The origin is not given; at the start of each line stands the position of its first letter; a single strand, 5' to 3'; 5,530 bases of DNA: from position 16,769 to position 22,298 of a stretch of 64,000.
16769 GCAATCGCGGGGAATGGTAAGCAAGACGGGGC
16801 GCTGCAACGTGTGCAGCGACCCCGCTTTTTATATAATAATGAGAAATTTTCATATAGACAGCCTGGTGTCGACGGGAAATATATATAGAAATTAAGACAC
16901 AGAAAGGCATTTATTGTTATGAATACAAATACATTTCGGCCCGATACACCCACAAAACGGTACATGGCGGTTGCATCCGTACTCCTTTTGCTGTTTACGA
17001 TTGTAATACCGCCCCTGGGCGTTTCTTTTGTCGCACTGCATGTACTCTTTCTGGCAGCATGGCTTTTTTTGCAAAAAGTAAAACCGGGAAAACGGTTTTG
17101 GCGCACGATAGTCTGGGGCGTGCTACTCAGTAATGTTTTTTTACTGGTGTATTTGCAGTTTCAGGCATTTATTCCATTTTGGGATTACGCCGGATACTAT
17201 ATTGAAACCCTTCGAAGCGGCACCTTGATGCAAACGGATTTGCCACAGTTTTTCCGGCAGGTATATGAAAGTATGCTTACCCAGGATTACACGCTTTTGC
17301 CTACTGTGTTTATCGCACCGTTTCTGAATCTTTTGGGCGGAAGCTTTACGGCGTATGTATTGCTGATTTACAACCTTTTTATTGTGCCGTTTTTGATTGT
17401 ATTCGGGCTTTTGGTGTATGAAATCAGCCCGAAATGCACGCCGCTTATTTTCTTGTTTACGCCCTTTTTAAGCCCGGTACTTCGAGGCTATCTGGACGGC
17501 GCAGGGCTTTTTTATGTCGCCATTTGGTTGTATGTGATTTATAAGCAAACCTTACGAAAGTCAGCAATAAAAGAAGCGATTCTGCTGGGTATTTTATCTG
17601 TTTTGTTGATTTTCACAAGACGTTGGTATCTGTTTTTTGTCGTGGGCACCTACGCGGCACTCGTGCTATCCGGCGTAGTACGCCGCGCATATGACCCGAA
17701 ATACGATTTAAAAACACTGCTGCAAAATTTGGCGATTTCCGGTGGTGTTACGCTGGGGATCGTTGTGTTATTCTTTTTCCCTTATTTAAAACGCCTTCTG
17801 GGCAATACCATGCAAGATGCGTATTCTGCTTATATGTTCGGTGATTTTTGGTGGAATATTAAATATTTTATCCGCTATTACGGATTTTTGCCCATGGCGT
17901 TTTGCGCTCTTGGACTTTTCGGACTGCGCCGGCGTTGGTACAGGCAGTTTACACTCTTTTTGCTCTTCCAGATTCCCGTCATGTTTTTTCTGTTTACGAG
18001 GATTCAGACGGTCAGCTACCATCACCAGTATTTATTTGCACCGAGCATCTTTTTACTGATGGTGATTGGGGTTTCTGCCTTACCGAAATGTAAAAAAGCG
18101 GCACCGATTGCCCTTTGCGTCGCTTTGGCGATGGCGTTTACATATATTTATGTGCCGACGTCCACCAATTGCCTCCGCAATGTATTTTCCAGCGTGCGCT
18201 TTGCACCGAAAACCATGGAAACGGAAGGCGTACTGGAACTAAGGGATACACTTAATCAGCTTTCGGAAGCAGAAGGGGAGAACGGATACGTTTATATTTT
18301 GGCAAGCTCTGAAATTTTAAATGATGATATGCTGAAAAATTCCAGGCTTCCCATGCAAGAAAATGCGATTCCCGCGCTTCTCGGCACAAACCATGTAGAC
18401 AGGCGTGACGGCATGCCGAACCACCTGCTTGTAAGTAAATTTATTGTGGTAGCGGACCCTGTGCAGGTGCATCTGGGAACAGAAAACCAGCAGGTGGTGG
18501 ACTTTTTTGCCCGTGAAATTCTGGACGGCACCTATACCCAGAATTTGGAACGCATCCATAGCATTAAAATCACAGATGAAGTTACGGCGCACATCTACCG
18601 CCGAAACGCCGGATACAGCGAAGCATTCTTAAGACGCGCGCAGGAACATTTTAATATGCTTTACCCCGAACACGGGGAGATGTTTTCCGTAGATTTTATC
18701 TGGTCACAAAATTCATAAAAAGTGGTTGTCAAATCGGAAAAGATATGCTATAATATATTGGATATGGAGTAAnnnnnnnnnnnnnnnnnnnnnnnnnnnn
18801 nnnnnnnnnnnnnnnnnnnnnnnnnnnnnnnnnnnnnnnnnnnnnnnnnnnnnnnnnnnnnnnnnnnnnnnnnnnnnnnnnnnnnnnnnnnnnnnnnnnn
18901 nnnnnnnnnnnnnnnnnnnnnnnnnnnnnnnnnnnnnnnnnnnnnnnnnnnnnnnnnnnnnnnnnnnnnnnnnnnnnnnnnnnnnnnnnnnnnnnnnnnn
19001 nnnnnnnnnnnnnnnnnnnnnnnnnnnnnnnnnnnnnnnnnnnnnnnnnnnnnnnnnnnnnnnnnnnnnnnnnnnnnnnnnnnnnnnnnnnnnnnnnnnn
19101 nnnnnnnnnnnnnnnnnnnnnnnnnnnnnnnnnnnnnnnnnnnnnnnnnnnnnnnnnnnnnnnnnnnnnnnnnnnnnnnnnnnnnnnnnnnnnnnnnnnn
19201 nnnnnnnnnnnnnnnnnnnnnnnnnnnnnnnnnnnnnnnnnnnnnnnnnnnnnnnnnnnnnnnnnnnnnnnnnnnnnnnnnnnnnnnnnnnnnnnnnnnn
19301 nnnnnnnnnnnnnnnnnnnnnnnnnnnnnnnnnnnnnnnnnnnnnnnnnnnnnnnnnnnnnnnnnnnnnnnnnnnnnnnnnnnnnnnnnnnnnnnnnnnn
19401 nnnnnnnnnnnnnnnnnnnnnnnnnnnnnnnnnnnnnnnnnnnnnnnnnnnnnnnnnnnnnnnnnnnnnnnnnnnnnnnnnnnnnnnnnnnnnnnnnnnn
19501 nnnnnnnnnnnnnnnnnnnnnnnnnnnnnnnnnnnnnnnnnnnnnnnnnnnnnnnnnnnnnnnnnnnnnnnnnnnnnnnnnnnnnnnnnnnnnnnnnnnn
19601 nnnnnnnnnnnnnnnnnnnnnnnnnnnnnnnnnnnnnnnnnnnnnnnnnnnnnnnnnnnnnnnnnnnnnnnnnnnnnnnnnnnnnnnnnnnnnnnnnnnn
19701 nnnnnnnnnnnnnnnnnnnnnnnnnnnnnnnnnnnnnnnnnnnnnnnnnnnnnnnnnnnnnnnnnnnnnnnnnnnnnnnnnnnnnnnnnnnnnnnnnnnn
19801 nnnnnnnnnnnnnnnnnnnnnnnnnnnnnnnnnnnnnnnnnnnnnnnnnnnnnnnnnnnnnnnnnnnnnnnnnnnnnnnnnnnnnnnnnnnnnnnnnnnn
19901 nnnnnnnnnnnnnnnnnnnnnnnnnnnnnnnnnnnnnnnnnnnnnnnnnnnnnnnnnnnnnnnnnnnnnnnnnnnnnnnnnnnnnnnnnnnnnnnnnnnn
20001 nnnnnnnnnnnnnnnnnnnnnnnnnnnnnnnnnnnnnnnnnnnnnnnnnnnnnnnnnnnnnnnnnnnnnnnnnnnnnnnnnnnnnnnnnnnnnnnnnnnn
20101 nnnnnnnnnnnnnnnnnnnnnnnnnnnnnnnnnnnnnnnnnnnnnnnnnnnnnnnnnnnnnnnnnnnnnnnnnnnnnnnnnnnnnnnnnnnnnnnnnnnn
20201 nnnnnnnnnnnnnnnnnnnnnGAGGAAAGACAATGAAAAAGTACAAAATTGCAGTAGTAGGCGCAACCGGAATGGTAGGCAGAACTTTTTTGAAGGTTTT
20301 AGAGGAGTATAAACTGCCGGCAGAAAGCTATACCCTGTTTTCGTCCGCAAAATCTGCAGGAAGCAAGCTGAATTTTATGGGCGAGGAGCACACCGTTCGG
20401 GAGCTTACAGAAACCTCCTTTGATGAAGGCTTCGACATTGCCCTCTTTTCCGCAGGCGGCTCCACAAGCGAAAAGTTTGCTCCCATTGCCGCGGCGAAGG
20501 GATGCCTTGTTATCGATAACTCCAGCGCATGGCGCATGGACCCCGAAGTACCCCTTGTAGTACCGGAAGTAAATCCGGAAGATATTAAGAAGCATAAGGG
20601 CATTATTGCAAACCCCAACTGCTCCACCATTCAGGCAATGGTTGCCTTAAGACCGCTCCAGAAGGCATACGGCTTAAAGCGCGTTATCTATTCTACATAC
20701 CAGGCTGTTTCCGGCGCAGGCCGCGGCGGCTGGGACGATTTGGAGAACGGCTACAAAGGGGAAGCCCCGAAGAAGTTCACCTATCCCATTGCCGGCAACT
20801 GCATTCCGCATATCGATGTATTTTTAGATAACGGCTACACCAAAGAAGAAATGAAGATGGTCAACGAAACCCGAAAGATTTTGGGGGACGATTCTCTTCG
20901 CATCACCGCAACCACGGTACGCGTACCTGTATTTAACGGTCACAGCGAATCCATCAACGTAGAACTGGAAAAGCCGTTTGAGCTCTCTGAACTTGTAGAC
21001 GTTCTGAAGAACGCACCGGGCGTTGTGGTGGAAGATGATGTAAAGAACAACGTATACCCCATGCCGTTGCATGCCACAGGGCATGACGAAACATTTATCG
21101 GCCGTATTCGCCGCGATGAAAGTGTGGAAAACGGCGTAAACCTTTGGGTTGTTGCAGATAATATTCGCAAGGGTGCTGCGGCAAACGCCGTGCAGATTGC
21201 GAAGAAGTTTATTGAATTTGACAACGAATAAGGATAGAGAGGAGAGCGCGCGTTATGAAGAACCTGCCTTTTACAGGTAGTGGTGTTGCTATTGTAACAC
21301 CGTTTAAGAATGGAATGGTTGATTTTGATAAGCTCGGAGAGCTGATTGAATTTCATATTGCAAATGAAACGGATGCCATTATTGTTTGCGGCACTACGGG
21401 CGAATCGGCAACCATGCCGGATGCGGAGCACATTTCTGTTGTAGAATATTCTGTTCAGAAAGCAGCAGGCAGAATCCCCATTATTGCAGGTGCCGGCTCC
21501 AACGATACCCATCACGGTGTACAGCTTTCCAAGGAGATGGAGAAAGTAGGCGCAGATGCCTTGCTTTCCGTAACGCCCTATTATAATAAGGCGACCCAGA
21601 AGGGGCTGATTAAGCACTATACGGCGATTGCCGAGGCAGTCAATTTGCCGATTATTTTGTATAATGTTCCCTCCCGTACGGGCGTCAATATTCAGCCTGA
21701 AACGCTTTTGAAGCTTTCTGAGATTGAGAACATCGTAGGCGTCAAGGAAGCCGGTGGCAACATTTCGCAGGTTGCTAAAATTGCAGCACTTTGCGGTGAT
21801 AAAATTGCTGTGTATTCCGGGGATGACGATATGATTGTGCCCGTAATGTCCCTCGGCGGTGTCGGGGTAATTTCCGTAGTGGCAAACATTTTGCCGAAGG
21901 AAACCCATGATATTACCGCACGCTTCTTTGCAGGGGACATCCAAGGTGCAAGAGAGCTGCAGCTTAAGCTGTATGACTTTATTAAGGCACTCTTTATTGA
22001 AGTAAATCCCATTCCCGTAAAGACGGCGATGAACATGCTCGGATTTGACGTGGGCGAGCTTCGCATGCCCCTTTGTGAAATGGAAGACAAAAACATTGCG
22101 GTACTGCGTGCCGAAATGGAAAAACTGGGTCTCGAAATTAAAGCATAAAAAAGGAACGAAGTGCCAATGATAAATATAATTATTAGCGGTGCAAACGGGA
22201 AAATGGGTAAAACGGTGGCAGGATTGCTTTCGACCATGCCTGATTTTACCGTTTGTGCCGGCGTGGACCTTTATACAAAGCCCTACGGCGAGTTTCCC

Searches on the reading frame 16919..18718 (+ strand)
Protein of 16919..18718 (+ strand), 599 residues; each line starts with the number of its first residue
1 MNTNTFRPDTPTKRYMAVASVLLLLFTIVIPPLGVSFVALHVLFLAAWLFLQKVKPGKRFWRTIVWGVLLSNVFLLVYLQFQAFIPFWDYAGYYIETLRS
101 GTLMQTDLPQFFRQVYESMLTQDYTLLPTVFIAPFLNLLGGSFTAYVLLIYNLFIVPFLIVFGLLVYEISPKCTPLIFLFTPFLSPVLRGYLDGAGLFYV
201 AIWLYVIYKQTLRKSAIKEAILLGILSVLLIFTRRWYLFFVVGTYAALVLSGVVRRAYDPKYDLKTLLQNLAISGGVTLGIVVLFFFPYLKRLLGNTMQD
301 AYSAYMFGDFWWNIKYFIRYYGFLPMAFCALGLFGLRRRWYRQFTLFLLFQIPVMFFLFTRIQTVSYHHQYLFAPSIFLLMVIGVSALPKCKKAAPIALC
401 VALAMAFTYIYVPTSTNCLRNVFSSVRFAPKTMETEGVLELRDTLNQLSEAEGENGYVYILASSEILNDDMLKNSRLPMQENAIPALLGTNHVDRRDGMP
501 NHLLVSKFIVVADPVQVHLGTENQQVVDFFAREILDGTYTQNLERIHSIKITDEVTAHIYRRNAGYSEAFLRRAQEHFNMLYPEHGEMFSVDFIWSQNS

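Call 48: search_protein_families(library=pfam, proteins=[window:16919-18718:+], max_evalue=0.00001)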
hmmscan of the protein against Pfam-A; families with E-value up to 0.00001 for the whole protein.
window:16919-18718:+ (599 aa): 0 families

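Call 58: search_protein_families(library=padloc, proteins=[window:16919-18718:+], max_evalue=0.001)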
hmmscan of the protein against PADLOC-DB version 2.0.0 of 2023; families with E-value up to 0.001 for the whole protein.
window:16919-18718:+ (599 aa): 0 families

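Call 59: search_protein_families(library=ncbifam, proteins=[window:16919-18718:+], max_evalue=0.0001)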
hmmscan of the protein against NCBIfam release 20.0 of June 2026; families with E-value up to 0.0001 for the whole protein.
window:16919-18718:+ (599 aa): 0 families

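Call 94: search_solved_structures(query=window:16919-18718:+, max_evalue=0.01)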
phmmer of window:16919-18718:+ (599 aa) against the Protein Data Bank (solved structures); distinct sequences matched with E-value up to 0.01: 0.

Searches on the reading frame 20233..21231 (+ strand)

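Call 48: search_protein_families(library=pfam, proteins=[window:20233-21231:+], max_evalue=0.00001)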
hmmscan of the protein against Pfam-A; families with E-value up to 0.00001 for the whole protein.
window:20233-21231:+ (332 aa): 2 families
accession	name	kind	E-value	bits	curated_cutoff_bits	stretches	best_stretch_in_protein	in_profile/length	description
PF02774.23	Semialdhyde_dhC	-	1.1e-51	176.1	26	1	139-313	1-184/184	Semialdehyde dehydrogenase, dimerisation domain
PF01118.30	Semialdhyde_dh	-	4.4e-36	124.4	26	1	5-121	1-121/121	Semialdehyde dehydrogenase, NAD binding domain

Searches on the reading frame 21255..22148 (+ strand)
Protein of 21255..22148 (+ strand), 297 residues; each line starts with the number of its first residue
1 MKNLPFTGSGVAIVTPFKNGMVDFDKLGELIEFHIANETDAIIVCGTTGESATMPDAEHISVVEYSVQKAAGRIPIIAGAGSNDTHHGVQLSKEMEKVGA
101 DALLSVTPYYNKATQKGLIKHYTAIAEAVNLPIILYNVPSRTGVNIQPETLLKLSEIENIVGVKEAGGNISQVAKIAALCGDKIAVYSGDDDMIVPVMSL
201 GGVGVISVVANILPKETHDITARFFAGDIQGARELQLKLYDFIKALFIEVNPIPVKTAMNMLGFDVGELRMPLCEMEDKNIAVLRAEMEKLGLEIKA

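Call 49: search_protein_families(library=pfam, proteins=[window:21255-22148:+], max_evalue=0.00001)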
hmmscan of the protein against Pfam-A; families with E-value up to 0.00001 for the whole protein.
window:21255-22148:+ (297 aa): 1 family
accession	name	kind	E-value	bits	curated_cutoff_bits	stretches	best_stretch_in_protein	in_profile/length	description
PF00701.28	DHDPS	-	5.5e-95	317.9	22.1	1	6-286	2-284/289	Dihydrodipicolinate synthetase family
